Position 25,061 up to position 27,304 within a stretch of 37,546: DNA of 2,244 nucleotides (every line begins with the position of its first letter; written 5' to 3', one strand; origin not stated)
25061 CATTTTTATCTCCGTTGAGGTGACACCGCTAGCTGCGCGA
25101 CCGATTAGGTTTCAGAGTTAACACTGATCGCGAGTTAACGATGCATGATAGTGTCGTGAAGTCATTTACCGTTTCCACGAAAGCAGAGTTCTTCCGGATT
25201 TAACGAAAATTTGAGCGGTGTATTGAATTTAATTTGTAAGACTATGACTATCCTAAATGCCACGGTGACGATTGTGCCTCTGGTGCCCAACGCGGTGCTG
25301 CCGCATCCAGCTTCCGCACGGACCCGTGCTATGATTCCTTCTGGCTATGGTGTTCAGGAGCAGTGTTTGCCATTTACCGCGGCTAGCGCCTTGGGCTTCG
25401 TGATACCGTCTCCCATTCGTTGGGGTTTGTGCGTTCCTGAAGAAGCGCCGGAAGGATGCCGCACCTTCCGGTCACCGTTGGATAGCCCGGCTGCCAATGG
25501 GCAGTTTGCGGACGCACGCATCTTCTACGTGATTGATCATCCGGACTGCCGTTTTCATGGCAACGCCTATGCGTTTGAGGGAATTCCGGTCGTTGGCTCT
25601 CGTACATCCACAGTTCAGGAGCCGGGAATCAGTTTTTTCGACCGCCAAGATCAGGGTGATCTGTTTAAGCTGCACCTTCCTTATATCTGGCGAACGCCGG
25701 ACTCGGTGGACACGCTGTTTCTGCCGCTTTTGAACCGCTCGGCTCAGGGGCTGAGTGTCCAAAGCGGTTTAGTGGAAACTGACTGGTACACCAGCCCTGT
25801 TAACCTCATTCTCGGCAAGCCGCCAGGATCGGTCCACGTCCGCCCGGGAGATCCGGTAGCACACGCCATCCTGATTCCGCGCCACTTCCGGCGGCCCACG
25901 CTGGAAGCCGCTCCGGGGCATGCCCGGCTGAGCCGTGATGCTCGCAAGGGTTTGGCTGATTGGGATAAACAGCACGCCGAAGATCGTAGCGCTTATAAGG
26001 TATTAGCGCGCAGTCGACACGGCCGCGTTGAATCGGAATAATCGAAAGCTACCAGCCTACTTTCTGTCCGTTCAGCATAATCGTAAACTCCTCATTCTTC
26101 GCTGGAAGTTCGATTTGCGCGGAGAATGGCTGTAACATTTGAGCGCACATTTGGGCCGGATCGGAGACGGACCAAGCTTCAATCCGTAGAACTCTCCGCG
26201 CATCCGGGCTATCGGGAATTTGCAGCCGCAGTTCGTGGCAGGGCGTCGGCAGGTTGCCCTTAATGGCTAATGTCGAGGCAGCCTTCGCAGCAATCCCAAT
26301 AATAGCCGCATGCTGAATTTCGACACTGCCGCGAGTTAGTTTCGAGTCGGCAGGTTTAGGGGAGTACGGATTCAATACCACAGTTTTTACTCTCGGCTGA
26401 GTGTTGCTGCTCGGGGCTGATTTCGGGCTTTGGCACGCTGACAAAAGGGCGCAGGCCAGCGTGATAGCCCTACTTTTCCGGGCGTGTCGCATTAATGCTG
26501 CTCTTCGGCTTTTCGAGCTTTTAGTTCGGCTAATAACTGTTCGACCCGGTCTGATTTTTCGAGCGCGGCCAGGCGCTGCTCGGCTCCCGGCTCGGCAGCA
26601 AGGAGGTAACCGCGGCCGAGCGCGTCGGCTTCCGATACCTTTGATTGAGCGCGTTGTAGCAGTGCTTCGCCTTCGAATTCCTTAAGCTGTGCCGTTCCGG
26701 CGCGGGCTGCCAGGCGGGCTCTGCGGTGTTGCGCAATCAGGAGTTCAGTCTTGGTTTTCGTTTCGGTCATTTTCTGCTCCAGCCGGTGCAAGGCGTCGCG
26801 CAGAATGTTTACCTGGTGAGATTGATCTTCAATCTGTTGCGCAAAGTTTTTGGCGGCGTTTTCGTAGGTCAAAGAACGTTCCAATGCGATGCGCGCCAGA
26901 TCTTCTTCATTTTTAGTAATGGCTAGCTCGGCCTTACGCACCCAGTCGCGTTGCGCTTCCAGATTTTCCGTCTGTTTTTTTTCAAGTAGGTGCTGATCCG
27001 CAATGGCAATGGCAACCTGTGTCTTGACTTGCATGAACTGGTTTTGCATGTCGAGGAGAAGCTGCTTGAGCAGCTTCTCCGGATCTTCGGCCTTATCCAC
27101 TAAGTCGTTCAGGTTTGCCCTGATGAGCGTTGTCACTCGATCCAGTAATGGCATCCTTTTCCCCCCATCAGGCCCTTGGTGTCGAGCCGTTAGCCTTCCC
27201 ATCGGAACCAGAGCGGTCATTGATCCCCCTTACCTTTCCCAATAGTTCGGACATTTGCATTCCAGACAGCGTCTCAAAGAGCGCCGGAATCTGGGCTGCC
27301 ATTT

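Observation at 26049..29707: Five-gene, translationally coupled XRE-HTH / His-rich NfeD / flotillin / PspA / lipoprotein operon (candidate integrated membrane-repair or envelope-surveillance system)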

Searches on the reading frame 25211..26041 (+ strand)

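Call 3: search_protein_families(library=pfam, proteins=[window:25211-26041:+], max_evalue=0.01)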
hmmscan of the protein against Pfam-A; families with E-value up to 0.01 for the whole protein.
window:25211-26041:+ (276 aa): 1 family
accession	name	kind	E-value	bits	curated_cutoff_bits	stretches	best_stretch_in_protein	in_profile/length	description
PF19541.4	DUF6065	-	1.8e-08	34.6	26.6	1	153-255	88-191/236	Family of unknown function (DUF6065)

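Call 6: search_protein_families(library=ncbifam, proteins=[window:25211-26041:+], max_evalue=0.1)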
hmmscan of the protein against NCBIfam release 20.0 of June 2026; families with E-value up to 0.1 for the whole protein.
window:25211-26041:+ (276 aa): 0 families

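Call 47: search_protein_families(library=padloc, proteins=[window:25211-26041:+], max_evalue=0.01)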
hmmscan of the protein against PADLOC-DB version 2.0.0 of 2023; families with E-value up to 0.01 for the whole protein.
window:25211-26041:+ (276 aa): 0 families

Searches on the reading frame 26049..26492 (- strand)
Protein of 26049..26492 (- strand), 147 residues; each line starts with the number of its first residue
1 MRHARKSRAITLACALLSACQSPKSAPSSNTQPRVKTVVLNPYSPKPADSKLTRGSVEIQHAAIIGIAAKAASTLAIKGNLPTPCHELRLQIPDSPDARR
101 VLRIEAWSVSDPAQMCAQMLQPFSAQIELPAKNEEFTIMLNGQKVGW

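Call 3: search_protein_families(library=pfam, proteins=[window:26049-26492:-], max_evalue=0.01)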
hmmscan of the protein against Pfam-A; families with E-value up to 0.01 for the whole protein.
window:26049-26492:- (147 aa): 0 families

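Call 6: search_protein_families(library=ncbifam, proteins=[window:26049-26492:-], max_evalue=0.1)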
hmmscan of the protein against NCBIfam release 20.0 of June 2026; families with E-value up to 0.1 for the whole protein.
window:26049-26492:- (147 aa): 0 families

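Call 7: search_protein_families(library=pfam, proteins=[window:26049-26492:-], max_evalue=10)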
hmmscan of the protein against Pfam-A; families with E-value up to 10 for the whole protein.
window:26049-26492:- (147 aa): 0 families

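Call 15: find_homologous_proteins(query=window:26049-26492:-)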
Query window:26049-26492:- (147 aa): 20 proteins with E <= 0.001 among 42 candidates.
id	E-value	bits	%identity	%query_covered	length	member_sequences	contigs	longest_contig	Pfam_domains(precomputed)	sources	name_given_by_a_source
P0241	1.4e-87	309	98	99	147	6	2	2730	PF27154.1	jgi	jgi:hypothetical protein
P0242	1.6e-75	269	86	99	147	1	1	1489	PF27154.1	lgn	-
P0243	3.0e-62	227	76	96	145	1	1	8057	PF27154.1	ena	-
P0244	1.1e-47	179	60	96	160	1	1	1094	PF27154.1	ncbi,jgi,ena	-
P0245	8.4e-44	167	54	97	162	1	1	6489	PF27154.1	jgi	jgi:hypothetical protein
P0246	3.2e-38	149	74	65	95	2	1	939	PF27154.1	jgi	jgi:hypothetical protein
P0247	5.4e-37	145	62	72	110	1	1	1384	PF27154.1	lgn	-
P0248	2.7e-35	139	50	84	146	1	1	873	-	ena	-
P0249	1.3e-31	127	52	90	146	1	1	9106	PF27154.1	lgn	-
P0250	3.5e-30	123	54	71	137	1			PF27154.1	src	-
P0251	7.6e-30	122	49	90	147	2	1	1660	PF27154.1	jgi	jgi:hypothetical protein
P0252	1.7e-27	114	48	84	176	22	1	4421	PF27154.1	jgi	jgi:hypothetical protein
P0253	6.1e-24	102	42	95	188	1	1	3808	PF27154.1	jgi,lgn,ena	-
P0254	1.2e-23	102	51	71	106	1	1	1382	-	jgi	jgi:hypothetical protein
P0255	1.4e-23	101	50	73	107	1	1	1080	PF27154.1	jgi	jgi:hypothetical protein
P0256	3.3e-18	84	35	83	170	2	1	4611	PF27154.1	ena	-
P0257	1.1e-17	82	39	88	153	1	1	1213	PF27154.1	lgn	-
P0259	3.9e-14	71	33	96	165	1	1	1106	PF27154.1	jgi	jgi:hypothetical protein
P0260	6.3e-9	54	35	93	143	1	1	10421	PF27154.1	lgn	-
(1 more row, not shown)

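Call 22: find_encoding_contigs(protein=P0249, flank=6000, max_places=3)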
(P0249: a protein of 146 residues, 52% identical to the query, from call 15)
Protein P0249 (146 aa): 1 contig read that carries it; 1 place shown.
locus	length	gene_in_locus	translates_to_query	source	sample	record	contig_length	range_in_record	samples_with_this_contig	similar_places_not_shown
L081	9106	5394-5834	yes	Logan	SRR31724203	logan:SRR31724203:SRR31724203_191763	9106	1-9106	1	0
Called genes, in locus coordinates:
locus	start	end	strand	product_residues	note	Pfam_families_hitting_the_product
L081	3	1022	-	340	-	?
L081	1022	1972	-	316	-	PF13581:HATPase_c_2, PF07228:SpoIIE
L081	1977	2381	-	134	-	PF13581:HATPase_c_2 (weak), PF02518:HATPase_c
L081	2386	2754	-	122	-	PF01740:STAS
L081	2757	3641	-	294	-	PF14361:RsbRD_N, PF01740:STAS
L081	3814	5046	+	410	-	PF00082:Peptidase_S8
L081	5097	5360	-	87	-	-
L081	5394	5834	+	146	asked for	PF27154:ORF11_beta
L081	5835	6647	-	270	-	PF19541:DUF6065 (weak)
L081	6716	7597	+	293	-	PF13354:Beta-lactamase2, PF00144:Beta-lactamase (faint)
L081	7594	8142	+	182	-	PF01965:DJ-1_PfpI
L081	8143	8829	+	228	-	PF00528:BPD_transp_1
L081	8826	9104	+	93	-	?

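Call 23: find_encoding_contigs(protein=P0260, flank=6000, max_places=3)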
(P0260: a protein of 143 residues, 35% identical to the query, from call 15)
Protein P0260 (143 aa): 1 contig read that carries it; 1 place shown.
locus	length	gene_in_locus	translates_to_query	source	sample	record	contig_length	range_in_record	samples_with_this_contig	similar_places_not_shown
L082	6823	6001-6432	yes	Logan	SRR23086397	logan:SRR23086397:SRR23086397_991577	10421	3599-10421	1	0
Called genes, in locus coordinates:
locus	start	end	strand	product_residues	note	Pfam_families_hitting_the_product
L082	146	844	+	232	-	PF00892:EamA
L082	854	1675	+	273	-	PF12705:PDDEXK_1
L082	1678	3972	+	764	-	PF01368:DHH, PF02272:DHHA1, PF17768:RecJ_OB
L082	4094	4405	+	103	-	PF01951:Archease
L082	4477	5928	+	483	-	PF01139:RtcB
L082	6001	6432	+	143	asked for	PF27154:ORF11_beta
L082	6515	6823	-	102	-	?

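Call 24: find_encoding_contigs(protein=P0245, flank=6000, max_places=3)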
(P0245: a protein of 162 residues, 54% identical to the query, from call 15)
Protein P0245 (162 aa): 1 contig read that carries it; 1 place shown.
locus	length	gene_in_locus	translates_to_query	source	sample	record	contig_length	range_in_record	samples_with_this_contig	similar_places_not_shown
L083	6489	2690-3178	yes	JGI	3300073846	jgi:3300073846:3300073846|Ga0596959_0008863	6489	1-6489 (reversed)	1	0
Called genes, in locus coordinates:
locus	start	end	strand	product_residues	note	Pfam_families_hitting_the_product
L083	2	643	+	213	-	?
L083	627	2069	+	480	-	PF01145:Band_7, PF15975:Flot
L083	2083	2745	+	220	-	PF04012:PspA_IM30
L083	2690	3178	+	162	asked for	PF27154:ORF11_beta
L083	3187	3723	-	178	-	-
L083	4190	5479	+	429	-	PF00082:Peptidase_S8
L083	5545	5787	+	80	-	-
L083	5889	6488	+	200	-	?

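Call 39: predict_structure(alignment_id=A3)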
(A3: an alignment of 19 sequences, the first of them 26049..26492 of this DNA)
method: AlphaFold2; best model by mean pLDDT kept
length: 147 residues; sequences in the alignment: 19
mean_pLDDT: 78.8   pTM: 0.65
mean pLDDT of the five models: 78.8, 78.5, 78.2, 78.0, 77.7
residues with pLDDT >= 90: 76; 70-90: 26; 50-70: 22; < 50: 23
segments of 3 or more residues with pLDDT < 50: 1-4, 20-37
pLDDT, mean of each block of 10 residues (from residue 1): 51 51 41 46 93 95 79 90 93 93 96 86 91 86 94
secondary structure, 60 per line:
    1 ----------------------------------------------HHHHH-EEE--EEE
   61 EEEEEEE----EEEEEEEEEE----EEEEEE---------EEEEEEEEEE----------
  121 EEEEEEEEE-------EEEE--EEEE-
elements in order: H47-51 E53-55 E58-67 E72-81 E86-91 E101-110 E121-129 E137-140 E143-146

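Call 42: fold_search(model_id=the predicted structure, library=pdb)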
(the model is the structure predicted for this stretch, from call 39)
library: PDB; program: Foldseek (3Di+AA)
matches with E <= 10: 291; with E <= 0.001: 0
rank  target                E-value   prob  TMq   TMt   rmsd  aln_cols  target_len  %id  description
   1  5bmt_B                1.6e-01  0.33  0.24  0.18   7.7        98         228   11  Crystal structure of an uncharacterized protein (PARMER_03598) from Parabacteroides merdae ATCC 43184 at 1.50 A resolu (released 2015-06-10)
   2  3wnk                  1.7e-01  0.25  0.22  0.07   7.4        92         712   13  Crystal Structure of Bacillus circulans T-3040 cycloisomaltooligosaccharide glucanotransferase (released 2014-02-05)
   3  5bmt_A                1.9e-01  0.38  0.26  0.18   6.5        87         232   10  Crystal structure of an uncharacterized protein (PARMER_03598) from Parabacteroides merdae ATCC 43184 at 1.50 A resolu (released 2015-06-10)
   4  3wnp_A                5.6e-01  0.14  0.21  0.07   6.9        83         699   12  D308A, F268V, D469Y, A513V, and Y515S quintuple mutant of Bacillus circulans T-3040 cycloisomaltooligosaccharide gluca (released 2014-02-05)
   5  3wnl_A                5.6e-01  0.09  0.18  0.06   7.9        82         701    8  D308A mutant of Bacillus circulans T-3040 cycloisomaltooligosaccharide glucanotransferase complexed with isomaltohexao (released 2014-02-05)
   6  7qm2_D                6.7e-01  0.18  0.28  0.26   9.3       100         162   16  Crystal structure of the PP1/PTG/beta-cyclodextrin ternary complex (released 2022-11-02)
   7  5axg_A                8.4e-01  0.10  0.21  0.08   7.6        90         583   10  Crystal structure of thermophilic dextranase from Thermoanaerobacter pseudethanolicus (released 2015-11-11)
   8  5axg_B                8.9e-01  0.10  0.21  0.07   6.9        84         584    8  Crystal structure of thermophilic dextranase from Thermoanaerobacter pseudethanolicus (released 2015-11-11)
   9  5axh_A                1.3e+00  0.10  0.24  0.08   8.1       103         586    9  Crystal structure of thermophilic dextranase from Thermoanaerobacter pseudethanolicus, D312G mutant in complex with is (released 2015-11-11)
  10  5z87_B                1.4e+00  0.08  0.20  0.06  12.6       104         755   12  Structural of a novel b-glucosidase EmGH1 at 2.3 angstrom from Erythrobacter marinus (released 2019-02-06)
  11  8b7d                  1.5e+00  0.11  0.24  0.24   7.2        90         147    8  Luminal domain of TMEM106B (released 2023-07-19)
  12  5z87_A                1.5e+00  0.08  0.19  0.05  11.0        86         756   14  Structural of a novel b-glucosidase EmGH1 at 2.3 angstrom from Erythrobacter marinus (released 2019-02-06)
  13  3wnn_A                1.5e+00  0.07  0.20  0.07   6.9        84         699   11  D308A mutant of Bacillus circulans T-3040 cycloisomaltooligosaccharide glucanotransferase complexed with isomaltooctao (released 2014-02-05)
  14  2dwx_C                1.6e+00  0.04  0.18  0.20  16.2       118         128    8  Co-crystal Structure Analysis of GGA1-GAE with the WNSF motif (released 2007-04-17)
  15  9dei_L                1.7e+00  0.02  0.13  0.14  17.9       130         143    9  Trypanosoma brucei mitochondrial RNA-editing catalytic complex 1, U-deletion (RECC1) (released 2026-01-21)
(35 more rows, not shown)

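Call 47: search_protein_families(library=padloc, proteins=[window:26049-26492:-], max_evalue=0.01)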
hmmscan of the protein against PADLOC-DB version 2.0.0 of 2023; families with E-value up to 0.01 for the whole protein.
window:26049-26492:- (147 aa): 0 families

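Call 64: find_encoding_contigs(protein=P0243, flank=6000, max_places=2)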
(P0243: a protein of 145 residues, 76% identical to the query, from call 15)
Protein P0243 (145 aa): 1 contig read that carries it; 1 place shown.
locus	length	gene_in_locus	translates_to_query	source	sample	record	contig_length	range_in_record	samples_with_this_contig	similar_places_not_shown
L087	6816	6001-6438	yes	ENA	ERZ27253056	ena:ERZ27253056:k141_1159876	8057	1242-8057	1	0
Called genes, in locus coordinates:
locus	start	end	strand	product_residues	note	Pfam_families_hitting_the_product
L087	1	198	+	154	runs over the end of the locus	-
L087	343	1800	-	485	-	PF04389:Peptidase_M28, PF01546:Peptidase_M20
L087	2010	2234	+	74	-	PF03551:PadR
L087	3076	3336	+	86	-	PF02687:FtsX (weak)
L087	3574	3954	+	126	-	PF02687:FtsX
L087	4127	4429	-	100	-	-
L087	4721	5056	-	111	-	PF07876:Dabb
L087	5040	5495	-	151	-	PF13302:Acetyltransf_3 (weak), PF00583:Acetyltransf_1, PF13673:Acetyltransf_10 (weak), PF13508:Acetyltransf_7, PF08445:FR47 (weak)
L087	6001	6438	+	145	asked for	PF27154:ORF11_beta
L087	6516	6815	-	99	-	?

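Call 65: find_encoding_contigs(protein=P0252, flank=6000, max_places=2)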
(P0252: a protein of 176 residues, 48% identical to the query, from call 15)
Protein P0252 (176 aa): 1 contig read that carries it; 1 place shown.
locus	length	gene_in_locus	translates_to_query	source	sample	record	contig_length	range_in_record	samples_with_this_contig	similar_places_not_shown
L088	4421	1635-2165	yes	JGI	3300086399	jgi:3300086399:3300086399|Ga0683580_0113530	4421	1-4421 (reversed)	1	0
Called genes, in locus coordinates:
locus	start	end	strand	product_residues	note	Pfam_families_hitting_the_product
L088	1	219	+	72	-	?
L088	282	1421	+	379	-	PF00082:Peptidase_S8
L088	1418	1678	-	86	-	-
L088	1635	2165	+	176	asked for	PF27154:ORF11_beta (weak)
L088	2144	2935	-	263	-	PF19541:DUF6065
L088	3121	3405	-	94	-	-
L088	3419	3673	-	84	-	-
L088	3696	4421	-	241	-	?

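Call 66: find_encoding_contigs(protein=P0256, flank=6000, max_places=2)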
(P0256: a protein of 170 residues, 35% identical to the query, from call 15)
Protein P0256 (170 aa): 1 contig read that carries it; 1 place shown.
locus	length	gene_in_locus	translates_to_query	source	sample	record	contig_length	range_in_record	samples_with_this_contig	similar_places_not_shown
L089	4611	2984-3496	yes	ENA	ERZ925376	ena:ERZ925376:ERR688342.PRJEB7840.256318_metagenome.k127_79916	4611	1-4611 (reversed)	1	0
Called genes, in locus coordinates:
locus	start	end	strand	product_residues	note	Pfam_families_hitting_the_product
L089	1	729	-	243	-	?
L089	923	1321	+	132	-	PF01951:Archease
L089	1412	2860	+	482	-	PF01139:RtcB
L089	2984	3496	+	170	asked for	PF27154:ORF11_beta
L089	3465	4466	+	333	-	PF01841:Transglut_core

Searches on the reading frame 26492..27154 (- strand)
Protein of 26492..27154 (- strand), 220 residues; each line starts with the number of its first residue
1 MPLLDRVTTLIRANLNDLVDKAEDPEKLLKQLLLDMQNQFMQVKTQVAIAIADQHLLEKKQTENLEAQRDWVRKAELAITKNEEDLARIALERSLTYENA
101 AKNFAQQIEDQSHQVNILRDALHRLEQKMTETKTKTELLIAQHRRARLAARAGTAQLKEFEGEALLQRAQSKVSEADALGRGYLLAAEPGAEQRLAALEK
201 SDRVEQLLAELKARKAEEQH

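Call 3: search_protein_families(library=pfam, proteins=[window:26492-27154:-], max_evalue=0.01)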
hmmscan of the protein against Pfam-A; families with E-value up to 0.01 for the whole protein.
window:26492-27154:- (220 aa): 1 family
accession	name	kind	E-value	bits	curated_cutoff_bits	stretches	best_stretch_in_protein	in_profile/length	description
PF04012.17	PspA_IM30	-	3.6e-32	112.2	33.9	1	3-216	2-219/220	PspA/IM30 family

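Call 6: search_protein_families(library=ncbifam, proteins=[window:26492-27154:-], max_evalue=0.1)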
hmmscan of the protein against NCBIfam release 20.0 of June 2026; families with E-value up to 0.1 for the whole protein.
window:26492-27154:- (220 aa): 4 families
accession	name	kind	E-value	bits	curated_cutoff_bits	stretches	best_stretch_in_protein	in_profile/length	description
TIGR02977.1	phageshock_pspA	equivalog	8.5e-34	117.2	242.95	1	1-216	1-218/219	phage shock protein PspA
NF007974.0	PRK10698.1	equivalog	1.1e-20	74.3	336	1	1-217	1-219/222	phage shock protein PspA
NF045984.1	StressProtLiaH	equivalog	2.1e-14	53.8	380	1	4-218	3-218/225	stress responsive protein LiaH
NF007416.0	PRK09954.1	equivalog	0.012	14.6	561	1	44-127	157-239/362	sugar kinase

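Call 47: search_protein_families(library=padloc, proteins=[window:26492-27154:-], max_evalue=0.01)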
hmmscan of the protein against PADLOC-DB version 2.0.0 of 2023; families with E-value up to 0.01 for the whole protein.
window:26492-27154:- (220 aa): 0 families
